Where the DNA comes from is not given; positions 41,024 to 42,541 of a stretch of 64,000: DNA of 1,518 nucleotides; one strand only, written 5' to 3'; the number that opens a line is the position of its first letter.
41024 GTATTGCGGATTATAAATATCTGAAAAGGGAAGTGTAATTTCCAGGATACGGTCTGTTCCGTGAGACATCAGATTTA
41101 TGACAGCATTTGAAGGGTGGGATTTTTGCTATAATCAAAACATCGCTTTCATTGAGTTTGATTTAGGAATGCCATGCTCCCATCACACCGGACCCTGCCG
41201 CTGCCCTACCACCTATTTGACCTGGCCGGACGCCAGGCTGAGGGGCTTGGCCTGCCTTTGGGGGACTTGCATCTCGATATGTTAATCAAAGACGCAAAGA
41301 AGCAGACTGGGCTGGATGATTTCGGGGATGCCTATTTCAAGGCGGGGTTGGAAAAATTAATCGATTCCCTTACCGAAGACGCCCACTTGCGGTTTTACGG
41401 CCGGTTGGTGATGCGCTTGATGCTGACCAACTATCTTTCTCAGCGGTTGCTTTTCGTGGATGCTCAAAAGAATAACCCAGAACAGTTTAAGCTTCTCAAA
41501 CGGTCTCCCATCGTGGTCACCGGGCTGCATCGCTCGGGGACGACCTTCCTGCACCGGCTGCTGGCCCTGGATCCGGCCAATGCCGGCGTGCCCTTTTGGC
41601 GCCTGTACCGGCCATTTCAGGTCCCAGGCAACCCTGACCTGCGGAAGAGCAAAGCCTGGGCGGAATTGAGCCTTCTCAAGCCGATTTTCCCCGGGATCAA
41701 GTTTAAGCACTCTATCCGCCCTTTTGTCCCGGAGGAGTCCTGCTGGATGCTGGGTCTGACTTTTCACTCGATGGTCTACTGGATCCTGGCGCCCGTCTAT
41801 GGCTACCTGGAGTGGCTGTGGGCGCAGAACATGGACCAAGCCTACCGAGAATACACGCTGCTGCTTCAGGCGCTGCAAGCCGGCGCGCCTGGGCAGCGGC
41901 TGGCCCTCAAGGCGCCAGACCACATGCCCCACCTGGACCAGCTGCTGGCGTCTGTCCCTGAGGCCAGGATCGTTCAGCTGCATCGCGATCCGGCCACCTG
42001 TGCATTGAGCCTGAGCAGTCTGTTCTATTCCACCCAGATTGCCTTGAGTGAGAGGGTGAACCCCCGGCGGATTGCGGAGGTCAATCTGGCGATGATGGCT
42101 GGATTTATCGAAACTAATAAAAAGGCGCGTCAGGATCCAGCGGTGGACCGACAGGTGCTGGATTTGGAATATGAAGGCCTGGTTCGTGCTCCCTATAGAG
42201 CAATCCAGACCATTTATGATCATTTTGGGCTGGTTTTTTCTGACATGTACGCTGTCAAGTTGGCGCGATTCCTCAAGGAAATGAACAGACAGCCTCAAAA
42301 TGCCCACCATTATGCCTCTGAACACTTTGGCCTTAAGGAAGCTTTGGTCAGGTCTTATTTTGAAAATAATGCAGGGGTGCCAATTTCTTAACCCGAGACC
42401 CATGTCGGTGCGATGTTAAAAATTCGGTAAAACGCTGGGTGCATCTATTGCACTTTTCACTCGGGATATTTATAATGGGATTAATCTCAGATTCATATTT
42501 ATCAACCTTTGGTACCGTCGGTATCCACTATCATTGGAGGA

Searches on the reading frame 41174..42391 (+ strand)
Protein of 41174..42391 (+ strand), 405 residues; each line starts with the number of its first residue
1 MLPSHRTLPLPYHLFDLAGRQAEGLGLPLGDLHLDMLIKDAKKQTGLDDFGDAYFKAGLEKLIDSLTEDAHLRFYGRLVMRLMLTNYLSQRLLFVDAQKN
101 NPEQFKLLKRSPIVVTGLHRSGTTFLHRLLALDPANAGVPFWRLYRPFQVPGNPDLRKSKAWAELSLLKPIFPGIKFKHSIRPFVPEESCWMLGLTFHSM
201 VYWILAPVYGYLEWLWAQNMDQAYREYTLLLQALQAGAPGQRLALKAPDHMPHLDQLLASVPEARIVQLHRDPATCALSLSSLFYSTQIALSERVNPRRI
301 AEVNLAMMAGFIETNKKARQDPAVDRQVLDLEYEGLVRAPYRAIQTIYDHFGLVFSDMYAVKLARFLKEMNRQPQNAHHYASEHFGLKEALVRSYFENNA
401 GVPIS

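Call 81: search_protein_families(library=pfam, proteins=[window:41174-42391:+], max_evalue=1e-8)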
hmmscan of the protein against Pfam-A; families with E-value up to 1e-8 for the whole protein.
window:41174-42391:+ (405 aa): 1 family
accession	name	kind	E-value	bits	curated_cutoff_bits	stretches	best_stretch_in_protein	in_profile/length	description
PF13469.12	Sulfotransfer_3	-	1e-31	111.3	27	1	112-357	1-216/216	Sulfotransferase family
